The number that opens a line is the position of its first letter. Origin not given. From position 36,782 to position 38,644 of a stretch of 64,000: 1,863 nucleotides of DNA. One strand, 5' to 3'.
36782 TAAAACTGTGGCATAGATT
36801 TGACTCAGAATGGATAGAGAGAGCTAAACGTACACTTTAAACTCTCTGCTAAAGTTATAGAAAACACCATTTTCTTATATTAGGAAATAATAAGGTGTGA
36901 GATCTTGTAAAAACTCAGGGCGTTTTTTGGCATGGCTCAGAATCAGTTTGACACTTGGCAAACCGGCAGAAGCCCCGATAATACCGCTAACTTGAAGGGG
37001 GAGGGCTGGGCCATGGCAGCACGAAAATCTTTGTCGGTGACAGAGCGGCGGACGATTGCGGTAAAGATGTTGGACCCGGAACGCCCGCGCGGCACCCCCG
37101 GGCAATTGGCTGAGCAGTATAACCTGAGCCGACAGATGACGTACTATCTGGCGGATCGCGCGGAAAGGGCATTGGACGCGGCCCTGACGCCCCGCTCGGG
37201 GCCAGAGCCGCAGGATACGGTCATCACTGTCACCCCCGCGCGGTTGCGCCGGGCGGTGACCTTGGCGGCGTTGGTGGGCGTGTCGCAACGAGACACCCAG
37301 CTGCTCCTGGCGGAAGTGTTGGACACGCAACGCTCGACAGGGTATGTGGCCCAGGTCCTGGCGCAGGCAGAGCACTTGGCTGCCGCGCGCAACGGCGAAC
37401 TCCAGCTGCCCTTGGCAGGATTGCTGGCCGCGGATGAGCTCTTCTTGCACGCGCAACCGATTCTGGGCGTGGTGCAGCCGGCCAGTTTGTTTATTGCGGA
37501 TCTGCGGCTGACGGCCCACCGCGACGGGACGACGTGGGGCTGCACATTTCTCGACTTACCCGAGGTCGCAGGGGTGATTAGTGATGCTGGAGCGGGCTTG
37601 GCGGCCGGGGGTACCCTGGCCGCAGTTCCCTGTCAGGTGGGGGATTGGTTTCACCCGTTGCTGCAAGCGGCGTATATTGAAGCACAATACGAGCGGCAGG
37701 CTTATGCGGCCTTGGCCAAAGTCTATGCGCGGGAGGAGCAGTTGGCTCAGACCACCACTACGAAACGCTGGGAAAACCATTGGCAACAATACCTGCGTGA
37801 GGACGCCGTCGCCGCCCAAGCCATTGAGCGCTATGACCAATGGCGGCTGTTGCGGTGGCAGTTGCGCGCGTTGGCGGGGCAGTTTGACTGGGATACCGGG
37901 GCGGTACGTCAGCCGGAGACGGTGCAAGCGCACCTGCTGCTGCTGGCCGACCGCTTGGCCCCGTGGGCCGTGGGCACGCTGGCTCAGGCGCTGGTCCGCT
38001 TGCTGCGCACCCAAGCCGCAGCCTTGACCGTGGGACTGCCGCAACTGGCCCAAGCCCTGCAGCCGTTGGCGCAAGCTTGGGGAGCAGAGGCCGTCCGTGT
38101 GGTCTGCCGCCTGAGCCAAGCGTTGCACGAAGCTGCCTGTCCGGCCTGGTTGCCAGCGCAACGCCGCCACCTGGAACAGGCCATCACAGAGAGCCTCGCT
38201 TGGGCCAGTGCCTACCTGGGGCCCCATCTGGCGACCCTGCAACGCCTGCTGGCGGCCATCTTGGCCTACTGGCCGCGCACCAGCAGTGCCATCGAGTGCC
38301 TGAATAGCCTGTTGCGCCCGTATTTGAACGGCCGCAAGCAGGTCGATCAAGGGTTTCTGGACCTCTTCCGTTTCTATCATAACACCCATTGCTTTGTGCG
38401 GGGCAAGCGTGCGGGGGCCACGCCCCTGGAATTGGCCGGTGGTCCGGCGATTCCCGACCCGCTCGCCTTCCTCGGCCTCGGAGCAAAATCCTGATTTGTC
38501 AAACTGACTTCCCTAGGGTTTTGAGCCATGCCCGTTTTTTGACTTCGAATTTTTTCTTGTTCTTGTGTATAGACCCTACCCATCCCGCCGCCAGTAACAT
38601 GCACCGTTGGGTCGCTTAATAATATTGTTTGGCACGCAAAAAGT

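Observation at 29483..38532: IS inverted-repeat tips bracket an AT-rich seven-gene biosynthetic cassette (transposon-like unit)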

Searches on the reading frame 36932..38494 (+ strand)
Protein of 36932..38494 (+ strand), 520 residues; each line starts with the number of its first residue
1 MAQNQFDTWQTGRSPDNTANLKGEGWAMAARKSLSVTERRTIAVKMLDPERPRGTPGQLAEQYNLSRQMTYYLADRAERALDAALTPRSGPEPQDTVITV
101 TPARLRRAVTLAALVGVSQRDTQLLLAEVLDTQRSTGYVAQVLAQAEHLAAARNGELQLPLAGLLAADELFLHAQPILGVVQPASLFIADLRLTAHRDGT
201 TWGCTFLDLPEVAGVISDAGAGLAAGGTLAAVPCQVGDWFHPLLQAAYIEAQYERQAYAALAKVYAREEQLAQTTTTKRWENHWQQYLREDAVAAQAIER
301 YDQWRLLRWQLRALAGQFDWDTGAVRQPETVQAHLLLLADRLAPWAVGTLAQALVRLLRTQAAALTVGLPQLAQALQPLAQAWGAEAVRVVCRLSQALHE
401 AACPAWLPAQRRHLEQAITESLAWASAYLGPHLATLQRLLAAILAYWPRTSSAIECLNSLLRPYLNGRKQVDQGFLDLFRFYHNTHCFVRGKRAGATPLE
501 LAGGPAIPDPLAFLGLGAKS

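Call 7: search_protein_families(library=pfam, proteins=[window:36932-38494:+])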
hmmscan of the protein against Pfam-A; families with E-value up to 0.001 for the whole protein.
window:36932-38494:+ (520 aa): 0 families

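Call 11: search_protein_families(library=ncbifam, proteins=[window:37013-38494:+], max_evalue=0.01)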
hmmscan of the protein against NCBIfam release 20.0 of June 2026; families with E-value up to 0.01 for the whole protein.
window:37013-38494:+ (493 aa): 0 families

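Call 16: find_encoding_contigs(protein=window:37013-38494:+, flank=3000, max_places=10)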
Protein window:37013-38494:+ (493 aa): 7 contigs read that carry it; 3 places shown.
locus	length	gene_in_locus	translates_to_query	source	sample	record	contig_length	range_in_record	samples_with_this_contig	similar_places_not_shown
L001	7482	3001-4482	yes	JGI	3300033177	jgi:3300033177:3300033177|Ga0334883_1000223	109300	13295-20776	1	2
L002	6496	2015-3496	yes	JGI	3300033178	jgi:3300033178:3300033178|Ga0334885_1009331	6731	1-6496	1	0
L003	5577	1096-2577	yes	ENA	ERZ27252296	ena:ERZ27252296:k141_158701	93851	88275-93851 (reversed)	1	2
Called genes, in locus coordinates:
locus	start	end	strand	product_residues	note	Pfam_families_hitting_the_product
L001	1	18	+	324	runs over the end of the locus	PF02540:NAD_synthase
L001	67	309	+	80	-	PF00550:PP-binding (weak)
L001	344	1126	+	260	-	-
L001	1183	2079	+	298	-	-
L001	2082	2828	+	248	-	PF01553:Acyltransferase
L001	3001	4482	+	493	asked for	-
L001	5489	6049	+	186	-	PF00056:Ldh_1_N, PF03721:UDPG_MGDP_dh_N (faint), PF03807:F420_oxidored (weak)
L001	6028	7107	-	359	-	PF01609:DDE_Tnp_1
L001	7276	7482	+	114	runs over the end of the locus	PF02866:Ldh_1_C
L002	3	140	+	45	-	?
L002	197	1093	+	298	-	-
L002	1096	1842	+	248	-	PF01553:Acyltransferase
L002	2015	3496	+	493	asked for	-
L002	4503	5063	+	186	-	PF00056:Ldh_1_N, PF03721:UDPG_MGDP_dh_N (faint), PF03807:F420_oxidored (weak)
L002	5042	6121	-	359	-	PF01609:DDE_Tnp_1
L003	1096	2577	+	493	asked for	-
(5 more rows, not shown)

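Call 18: find_homologous_proteins(query=window:37013-38494:+)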
Query window:37013-38494:+ (493 aa): 61 proteins with E <= 0.001 among 8000 candidates.
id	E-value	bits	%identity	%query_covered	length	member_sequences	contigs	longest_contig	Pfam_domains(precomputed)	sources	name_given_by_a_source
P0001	0.0e+0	1080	100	100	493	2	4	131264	-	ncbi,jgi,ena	-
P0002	3.8e-264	895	84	100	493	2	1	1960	-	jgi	jgi:hypothetical protein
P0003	8.9e-257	871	83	100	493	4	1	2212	-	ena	-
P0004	2.0e-237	807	85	89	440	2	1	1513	-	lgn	-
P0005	1.6e-223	761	75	100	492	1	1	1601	-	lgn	-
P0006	1.4e-218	745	72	100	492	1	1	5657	-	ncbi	-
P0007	8.3e-218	742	71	100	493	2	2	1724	-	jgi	jgi:hypothetical protein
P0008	2.5e-212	724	70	100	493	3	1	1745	-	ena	-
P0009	2.5e-206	704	68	100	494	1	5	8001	-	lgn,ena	-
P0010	2.0e-205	701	69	100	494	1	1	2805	-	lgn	-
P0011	3.3e-197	674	68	100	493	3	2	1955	-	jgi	jgi:hypothetical protein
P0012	3.8e-197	674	66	100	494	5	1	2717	-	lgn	-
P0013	4.1e-197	674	73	89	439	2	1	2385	-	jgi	jgi:hypothetical protein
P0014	2.0e-194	665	65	100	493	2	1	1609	-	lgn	-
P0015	7.7e-192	657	66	100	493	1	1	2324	-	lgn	-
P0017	2.4e-190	652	65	100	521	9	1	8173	-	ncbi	ncbi:MAG: hypothetical protein WCS72_11455 [Deltaproteobacteria bacterium]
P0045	6.5e-76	274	40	99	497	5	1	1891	-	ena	-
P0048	1.4e-44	171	32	98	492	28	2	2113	-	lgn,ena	-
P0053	9.2e-37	145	31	96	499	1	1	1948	PF01610.24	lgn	-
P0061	4.4e-28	117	28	99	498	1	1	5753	PF01610.24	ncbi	ncbi:MAG: transposase [Myxococcota bacterium]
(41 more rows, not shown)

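Call 20: search_protein_families(library=pfam, proteins=[window:37013-38494:+, P0045, P0048, P0053, P0061, P0017], max_evalue=10)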
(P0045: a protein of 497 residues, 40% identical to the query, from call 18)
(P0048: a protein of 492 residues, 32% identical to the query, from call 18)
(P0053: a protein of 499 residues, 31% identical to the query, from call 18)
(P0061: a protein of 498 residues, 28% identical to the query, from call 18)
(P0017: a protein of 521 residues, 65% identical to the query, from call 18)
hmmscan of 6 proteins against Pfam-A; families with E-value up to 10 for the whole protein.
window:37013-38494:+ (493 aa): 0 families

P0045 (497 aa): 7 families
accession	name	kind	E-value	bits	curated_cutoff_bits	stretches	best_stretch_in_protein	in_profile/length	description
PF13518.12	HTH_28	-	0.011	16.2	25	1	27-46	12-31/52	Helix-turn-helix domain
PF01527.26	HTH_Tnp_1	-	0.014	16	24.1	1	12-47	11-43/75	Transposase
PF02796.21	HTH_7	-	0.017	15.6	23.8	1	29-49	23-43/45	Helix-turn-helix domain of resolvase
PF08279.18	HTH_11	-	0.044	14.1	25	1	19-46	7-34/55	HTH domain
PF13551.12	HTH_29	-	0.096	13.2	28.1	1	28-46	13-31/64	Winged helix-turn helix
PF09339.16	HTH_IclR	-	0.1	12.8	22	1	17-48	8-39/52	IclR helix-turn-helix domain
PF08988.15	T3SS_needle_E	-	8.6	7.1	22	1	101-131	4-33/67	Type III secretion system, cytoplasmic E component of needle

P0048 (492 aa): 0 families

P0053 (499 aa): 6 families
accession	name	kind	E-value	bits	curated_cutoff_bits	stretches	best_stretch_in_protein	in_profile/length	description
PF01610.23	DDE_Tnp_ISL3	-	7.4e-06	26.4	23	1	139-353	1-210/240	Transposase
PF02796.21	HTH_7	-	0.00012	22.6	23.8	1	22-48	17-41/45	Helix-turn-helix domain of resolvase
PF13384.12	HTH_23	-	0.00066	19.9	24.6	1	31-50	20-39/50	Homeodomain-like domain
PF13551.12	HTH_29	-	0.0015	19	28.1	1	23-50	8-34/64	Winged helix-turn helix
PF10551.15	MULE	-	0.0016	19.3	27.6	1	180-221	52-96/99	MULE transposase domain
PF12000.14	Glyco_trans_4_3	-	0.016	15.4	25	1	171-213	46-88/168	Glycosyl transferase family 4 group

P0061 (498 aa): 5 families
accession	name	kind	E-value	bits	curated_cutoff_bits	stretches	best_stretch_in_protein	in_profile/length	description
PF01610.23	DDE_Tnp_ISL3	-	1.2e-05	25.7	23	1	138-351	1-209/240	Transposase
PF13551.12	HTH_29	-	0.00083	19.8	28.1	1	22-50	8-35/64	Winged helix-turn helix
PF13384.12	HTH_23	-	0.0061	16.8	24.6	1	30-49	20-39/50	Homeodomain-like domain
PF02796.21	HTH_7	-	0.0073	16.9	23.8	1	20-47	16-41/45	Helix-turn-helix domain of resolvase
PF10551.15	MULE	-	0.016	16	27.6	1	181-221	54-97/99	MULE transposase domain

P0017 (521 aa): 0 families
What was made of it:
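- On ISL3 family IS: The window protein gets no hit even at E<=10 (call 20).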

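Call 25: find_related_loci(query=window:37013-38494:+, collection=genome_contigs, flank=2500)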
Query window:37013-38494:+ (493 aa) in genome_contigs; peptide patterns used: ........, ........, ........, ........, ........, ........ (x = any residue, [..] = any of these).
68 stretches matched a pattern; 3 encode a relative of the query (tblastn E <= 1e-3); 3 distinct loci.
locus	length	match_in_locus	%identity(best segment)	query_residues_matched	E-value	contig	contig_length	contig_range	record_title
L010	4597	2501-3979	65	1-493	0e+0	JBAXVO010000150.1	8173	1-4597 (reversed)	MAG: Deltaproteobacteria bacterium isolate ELA689 MAG689_150, whole genome shotgun sequence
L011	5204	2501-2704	36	141-212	3e-5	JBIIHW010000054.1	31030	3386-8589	MAG: Pirellulaceae bacterium isolate ME2001-08-13pf_3300042453_group1_bin193 Rohwer_bin1671_scaffold_793_c1, whole genom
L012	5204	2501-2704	36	141-212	3e-5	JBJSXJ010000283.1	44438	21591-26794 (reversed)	MAG: Planctomycetota bacterium isolate samp_4435_metadecoder_655 samp_4435_2099010, whole genome shotgun sequence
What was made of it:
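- Tried and rejected: The host genome is not among the representatives (call 25).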

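Call 26: find_encoding_contigs(protein=P0002, flank=3000, max_places=3)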
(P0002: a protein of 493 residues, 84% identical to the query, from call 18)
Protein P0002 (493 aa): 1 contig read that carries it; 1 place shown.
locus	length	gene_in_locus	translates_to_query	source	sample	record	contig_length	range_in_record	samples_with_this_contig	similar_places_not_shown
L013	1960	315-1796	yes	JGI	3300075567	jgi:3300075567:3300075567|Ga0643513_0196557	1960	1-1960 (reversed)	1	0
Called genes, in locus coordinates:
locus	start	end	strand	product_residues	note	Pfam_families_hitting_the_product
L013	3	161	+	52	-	?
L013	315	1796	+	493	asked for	-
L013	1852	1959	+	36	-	?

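Call 27: find_encoding_contigs(protein=P0003, flank=3000, max_places=3)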
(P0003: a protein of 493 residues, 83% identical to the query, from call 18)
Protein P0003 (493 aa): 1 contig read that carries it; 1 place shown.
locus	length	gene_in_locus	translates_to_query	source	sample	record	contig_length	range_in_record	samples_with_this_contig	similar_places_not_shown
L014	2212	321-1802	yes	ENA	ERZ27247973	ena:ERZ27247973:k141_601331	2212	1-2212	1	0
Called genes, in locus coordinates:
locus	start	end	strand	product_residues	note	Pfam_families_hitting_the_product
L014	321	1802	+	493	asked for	-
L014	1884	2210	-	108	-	?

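Call 28: find_encoding_contigs(protein=P0006, flank=3000, max_places=3)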
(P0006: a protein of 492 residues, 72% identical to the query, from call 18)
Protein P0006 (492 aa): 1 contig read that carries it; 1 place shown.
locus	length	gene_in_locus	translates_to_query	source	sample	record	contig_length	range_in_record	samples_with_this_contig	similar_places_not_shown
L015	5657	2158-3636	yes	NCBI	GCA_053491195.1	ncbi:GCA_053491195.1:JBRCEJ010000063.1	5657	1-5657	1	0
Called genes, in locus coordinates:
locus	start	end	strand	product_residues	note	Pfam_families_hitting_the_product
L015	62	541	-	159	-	-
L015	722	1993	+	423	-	PF13701:DDE_Tnp_1_4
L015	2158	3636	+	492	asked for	-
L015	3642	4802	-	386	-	-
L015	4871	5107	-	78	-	-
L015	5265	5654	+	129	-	-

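Call 29: find_encoding_contigs(protein=P0009, flank=3000, max_places=5)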
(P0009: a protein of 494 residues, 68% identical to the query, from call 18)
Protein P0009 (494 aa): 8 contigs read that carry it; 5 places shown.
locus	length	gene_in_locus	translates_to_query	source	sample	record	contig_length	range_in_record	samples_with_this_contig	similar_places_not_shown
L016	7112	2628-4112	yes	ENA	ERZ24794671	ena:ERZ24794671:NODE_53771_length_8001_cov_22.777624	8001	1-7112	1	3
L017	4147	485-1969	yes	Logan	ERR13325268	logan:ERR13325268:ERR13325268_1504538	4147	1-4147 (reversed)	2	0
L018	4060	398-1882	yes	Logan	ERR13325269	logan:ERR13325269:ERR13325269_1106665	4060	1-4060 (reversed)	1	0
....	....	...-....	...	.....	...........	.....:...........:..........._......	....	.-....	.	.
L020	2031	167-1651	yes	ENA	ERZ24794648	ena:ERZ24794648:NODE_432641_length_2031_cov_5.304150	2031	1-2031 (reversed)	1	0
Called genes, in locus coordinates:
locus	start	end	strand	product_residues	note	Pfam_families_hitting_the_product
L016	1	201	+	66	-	?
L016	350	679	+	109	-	-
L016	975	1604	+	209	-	PF03703:bPH_2, PF09851:SHOCT (weak)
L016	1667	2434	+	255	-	PF05239:PRC (weak)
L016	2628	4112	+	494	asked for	-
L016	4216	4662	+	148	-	-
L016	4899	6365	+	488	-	PF00773:RNB, PF18614:RNase_II_C_S1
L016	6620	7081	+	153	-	PF00072:Response_reg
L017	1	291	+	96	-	?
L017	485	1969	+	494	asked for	-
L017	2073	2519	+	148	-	-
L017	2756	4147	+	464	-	?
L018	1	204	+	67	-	?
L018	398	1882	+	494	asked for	-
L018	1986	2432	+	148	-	-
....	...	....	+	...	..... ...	-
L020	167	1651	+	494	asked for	-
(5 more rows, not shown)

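Call 33: find_encoding_contigs(protein=P0196, flank=10000, max_places=3)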
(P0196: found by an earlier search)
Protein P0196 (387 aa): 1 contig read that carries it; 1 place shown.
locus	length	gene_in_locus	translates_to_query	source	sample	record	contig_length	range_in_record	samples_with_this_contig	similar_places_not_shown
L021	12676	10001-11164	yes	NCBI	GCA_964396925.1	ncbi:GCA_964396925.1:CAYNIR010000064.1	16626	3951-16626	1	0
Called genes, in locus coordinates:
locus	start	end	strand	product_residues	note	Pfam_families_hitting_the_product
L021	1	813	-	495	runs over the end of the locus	PF00931:NB-ARC, PF13191:AAA_16 (weak), PF13401:AAA_22 (weak)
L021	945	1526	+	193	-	PF04191:PEMT, PF04140:ICMT (weak)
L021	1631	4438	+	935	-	PF13191:AAA_16, PF13401:AAA_22 (faint), PF17874:TPR_MalT (weak), PF17874:TPR_MalT, PF13424:TPR_12, PF13432:TPR_16, PF17874:TPR_MalT (weak), PF13424:TPR_12, +2 more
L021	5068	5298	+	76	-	-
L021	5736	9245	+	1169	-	-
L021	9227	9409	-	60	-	-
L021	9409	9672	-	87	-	-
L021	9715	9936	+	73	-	-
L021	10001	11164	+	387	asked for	PF10609:ParA (faint), PF13614:AAA_31, PF01656:CbiA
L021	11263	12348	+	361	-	PF00437:T2SSE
